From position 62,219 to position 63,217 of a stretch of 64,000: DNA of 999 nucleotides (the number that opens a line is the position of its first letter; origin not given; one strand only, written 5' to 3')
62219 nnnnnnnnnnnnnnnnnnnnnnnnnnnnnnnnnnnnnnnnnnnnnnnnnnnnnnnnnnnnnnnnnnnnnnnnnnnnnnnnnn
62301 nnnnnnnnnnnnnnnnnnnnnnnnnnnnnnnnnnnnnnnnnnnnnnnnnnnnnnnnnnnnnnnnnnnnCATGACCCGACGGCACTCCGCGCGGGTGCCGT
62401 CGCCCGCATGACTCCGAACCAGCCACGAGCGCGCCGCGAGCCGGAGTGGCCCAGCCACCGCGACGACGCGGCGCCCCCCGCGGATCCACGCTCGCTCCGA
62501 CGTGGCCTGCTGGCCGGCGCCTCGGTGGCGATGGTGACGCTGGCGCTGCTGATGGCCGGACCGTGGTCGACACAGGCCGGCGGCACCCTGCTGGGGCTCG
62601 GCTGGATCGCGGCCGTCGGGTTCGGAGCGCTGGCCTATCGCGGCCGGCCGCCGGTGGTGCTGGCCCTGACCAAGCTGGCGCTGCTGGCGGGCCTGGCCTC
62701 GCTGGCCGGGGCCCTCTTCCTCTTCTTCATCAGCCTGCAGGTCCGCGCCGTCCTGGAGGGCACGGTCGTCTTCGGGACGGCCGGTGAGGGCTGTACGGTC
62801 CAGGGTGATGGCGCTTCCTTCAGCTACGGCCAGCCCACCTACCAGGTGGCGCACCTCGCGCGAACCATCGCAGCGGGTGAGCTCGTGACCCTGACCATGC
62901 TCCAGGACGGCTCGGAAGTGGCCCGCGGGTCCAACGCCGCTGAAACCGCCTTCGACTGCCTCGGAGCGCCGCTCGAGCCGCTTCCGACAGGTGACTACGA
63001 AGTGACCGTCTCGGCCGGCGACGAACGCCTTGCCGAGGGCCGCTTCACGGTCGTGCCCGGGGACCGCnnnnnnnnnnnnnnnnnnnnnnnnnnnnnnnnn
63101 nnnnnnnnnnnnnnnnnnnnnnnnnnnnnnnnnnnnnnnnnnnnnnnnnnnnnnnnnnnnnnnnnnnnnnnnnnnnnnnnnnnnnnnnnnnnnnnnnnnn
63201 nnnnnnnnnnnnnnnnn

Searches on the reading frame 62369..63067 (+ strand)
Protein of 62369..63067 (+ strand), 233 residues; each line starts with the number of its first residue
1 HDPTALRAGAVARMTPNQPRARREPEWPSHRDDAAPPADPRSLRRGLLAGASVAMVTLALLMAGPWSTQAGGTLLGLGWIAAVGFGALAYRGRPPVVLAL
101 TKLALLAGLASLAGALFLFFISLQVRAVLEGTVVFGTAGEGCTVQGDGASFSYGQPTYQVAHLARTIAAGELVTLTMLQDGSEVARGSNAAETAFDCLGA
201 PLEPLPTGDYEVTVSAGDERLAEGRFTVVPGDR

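Call 55: search_protein_families(library=pfam, max_evalue=0.01, proteins=[window:62369-63067:+])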
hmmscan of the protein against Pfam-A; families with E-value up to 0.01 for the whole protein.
window:62369-63067:+ (233 aa): 1 family
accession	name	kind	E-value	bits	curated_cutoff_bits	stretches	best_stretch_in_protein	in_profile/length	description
PF11239.13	DUF3040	-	0.0073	17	24.7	1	24-87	22-77/84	Protein of unknown function (DUF3040)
